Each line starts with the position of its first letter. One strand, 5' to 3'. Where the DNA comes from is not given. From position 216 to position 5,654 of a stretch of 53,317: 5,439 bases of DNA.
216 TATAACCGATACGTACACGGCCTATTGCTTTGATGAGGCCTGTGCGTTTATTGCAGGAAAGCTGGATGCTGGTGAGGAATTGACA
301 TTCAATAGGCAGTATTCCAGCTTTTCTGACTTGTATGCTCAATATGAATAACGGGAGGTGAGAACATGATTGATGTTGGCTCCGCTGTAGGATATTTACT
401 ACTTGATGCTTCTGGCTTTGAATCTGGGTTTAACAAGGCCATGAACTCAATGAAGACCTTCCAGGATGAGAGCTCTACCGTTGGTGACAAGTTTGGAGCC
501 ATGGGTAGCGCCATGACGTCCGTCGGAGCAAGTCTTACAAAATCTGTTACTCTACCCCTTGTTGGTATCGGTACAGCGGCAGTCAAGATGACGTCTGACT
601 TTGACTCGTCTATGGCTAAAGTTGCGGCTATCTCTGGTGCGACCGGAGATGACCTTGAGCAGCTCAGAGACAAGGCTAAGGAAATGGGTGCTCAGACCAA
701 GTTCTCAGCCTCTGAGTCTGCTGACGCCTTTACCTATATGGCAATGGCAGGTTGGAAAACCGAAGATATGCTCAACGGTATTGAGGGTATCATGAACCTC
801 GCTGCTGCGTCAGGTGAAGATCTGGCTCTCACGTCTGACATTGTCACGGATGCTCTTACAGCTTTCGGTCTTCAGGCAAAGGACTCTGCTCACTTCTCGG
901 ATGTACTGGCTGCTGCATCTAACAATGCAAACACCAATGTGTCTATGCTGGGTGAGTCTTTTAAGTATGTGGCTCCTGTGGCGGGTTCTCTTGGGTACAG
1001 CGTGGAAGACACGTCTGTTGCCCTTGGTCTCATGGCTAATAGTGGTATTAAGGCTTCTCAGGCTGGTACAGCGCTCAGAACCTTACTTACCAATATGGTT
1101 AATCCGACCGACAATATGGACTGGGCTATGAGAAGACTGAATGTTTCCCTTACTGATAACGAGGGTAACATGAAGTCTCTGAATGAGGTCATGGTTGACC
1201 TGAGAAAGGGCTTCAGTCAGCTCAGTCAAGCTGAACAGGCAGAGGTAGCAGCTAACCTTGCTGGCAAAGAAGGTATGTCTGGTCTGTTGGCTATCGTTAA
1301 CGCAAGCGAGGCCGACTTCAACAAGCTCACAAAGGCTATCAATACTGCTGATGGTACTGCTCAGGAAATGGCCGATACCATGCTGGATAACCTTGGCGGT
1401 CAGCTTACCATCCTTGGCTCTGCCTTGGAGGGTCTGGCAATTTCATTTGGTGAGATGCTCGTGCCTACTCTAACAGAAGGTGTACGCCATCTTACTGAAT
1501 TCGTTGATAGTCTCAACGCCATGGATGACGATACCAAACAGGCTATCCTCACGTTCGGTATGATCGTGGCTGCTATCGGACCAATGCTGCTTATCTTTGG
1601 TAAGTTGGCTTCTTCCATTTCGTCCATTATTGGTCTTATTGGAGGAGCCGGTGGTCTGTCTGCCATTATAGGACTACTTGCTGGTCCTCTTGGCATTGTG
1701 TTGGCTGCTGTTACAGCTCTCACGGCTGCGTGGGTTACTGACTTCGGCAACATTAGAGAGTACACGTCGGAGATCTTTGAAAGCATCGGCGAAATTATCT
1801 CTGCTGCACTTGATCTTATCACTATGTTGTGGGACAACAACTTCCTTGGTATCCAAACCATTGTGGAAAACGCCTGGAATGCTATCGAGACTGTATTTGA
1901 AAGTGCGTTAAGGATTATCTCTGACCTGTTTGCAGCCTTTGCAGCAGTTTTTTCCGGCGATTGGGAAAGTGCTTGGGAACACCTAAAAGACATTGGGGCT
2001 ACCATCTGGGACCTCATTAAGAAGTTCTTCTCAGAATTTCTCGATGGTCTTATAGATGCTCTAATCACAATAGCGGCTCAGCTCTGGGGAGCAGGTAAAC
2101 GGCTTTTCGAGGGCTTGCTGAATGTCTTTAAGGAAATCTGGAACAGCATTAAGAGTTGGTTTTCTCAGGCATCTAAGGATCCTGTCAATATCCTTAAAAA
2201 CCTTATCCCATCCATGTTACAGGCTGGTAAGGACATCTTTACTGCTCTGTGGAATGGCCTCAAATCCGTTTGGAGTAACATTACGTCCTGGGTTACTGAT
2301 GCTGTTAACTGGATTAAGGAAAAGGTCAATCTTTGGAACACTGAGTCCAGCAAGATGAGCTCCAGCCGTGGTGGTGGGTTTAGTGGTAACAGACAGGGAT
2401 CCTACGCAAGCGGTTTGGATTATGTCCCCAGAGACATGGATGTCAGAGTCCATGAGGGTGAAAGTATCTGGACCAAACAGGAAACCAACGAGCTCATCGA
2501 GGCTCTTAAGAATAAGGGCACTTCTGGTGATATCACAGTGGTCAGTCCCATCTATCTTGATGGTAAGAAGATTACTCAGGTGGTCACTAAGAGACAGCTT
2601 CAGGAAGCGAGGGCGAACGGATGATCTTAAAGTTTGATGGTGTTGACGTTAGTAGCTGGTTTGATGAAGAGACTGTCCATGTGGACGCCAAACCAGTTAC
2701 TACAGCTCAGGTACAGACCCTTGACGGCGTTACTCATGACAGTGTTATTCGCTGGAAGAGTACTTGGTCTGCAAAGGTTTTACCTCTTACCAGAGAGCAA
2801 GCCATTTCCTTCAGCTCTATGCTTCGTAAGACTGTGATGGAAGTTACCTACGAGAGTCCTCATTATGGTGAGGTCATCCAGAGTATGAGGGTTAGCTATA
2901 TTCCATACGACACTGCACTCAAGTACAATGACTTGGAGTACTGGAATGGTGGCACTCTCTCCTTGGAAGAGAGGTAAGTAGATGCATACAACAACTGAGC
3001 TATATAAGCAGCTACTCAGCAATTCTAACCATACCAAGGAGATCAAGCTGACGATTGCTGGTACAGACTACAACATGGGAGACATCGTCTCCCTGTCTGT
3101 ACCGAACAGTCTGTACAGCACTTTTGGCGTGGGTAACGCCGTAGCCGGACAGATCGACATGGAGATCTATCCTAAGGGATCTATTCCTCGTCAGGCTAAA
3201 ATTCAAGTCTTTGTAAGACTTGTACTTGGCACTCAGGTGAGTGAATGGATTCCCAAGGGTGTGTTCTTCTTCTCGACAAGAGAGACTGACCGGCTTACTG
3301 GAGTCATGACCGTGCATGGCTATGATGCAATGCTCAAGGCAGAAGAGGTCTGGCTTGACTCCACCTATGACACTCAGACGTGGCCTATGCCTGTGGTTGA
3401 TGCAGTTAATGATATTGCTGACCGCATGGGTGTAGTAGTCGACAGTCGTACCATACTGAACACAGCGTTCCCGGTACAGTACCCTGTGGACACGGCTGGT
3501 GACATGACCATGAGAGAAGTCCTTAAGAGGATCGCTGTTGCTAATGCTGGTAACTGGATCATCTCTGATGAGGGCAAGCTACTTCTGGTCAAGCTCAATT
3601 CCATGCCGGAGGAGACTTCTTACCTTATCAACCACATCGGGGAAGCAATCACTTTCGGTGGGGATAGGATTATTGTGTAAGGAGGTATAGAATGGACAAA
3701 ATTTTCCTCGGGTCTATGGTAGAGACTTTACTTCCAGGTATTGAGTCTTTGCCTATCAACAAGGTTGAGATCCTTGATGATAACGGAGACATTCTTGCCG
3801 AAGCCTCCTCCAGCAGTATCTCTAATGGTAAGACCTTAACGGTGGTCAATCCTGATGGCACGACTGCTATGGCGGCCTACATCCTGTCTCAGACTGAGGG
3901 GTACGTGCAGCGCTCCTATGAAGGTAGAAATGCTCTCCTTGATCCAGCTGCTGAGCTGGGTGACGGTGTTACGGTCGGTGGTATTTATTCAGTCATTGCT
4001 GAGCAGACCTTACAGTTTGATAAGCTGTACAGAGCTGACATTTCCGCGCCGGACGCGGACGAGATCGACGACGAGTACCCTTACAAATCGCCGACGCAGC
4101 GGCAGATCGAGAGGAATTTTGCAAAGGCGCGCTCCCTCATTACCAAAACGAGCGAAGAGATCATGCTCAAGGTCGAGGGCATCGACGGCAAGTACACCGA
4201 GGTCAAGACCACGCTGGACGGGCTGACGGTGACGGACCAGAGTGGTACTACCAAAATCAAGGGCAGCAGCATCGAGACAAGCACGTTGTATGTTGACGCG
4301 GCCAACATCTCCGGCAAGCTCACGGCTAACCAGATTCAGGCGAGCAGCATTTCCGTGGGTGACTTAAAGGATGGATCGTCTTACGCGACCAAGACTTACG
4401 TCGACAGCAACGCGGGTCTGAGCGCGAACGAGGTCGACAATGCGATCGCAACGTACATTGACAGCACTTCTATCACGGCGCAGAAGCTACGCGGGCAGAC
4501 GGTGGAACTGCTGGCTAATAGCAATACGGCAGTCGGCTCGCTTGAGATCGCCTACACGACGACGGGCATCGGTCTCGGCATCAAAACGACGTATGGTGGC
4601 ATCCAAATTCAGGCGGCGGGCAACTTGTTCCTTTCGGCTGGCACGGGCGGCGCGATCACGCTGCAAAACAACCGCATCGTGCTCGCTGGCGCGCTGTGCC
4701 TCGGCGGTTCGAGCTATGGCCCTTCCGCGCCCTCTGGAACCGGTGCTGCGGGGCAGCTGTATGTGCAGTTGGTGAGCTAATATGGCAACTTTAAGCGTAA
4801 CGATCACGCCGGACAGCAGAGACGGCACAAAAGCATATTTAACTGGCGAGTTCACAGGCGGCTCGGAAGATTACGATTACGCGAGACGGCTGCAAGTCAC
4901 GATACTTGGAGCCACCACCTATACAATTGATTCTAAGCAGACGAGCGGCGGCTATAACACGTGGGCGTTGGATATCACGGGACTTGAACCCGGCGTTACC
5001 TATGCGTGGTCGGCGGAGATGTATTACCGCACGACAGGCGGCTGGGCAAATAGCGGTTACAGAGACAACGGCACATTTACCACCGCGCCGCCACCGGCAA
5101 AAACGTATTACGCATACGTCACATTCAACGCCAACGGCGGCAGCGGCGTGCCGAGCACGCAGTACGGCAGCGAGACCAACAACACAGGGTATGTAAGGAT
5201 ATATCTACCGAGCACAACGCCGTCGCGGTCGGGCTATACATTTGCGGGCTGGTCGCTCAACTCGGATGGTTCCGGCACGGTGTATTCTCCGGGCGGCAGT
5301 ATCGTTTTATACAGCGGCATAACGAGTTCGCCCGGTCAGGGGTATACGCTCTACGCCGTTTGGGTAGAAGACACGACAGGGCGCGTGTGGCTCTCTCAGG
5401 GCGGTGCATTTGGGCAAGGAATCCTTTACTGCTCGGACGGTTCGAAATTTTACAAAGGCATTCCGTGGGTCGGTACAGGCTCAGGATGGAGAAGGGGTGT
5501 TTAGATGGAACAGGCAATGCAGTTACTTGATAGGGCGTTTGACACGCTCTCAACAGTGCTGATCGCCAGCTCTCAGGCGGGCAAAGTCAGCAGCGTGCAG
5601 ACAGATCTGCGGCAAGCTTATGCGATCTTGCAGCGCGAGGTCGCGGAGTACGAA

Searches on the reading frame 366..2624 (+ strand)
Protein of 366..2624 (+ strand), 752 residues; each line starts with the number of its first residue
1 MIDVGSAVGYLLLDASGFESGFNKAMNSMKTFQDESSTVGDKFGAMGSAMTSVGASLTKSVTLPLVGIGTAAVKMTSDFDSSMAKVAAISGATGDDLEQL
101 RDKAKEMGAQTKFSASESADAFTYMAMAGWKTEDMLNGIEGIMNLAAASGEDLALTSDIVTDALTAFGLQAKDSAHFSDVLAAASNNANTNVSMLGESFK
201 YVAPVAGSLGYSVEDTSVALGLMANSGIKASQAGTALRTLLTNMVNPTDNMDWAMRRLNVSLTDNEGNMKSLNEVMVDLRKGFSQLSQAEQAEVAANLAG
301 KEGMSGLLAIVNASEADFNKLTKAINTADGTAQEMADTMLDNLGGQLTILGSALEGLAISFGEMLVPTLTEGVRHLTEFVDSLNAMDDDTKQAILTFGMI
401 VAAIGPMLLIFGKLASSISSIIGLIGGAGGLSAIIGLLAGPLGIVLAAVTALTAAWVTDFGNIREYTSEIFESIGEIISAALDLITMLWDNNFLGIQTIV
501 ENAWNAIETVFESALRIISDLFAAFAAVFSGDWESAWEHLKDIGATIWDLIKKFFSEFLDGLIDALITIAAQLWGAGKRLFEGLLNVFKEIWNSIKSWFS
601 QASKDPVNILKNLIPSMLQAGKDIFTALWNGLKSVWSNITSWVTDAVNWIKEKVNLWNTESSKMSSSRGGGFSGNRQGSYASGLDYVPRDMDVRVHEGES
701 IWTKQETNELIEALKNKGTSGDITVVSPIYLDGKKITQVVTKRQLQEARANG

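Call 113: search_protein_families(library=pfam, proteins=[window:366-2624:+], max_evalue=0.001)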
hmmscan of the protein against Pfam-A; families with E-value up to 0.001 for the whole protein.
window:366-2624:+ (752 aa): 1 family
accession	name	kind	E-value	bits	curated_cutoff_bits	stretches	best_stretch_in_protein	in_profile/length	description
PF10145.14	PhageMin_Tail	-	4.2e-60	203.5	33.2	1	101-300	1-201/201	Phage-related minor tail protein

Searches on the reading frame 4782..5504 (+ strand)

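Call 113: search_protein_families(library=pfam, proteins=[window:4782-5504:+], max_evalue=0.001)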
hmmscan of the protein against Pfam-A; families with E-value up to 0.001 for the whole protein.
window:4782-5504:+ (240 aa): 1 family
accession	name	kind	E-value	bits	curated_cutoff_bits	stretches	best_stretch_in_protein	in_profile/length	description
PF09479.16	Flg_new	-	5.3e-10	39.7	27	1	113-178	3-58/65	Listeria-Bacteroides repeat domain (List_Bact_rpt)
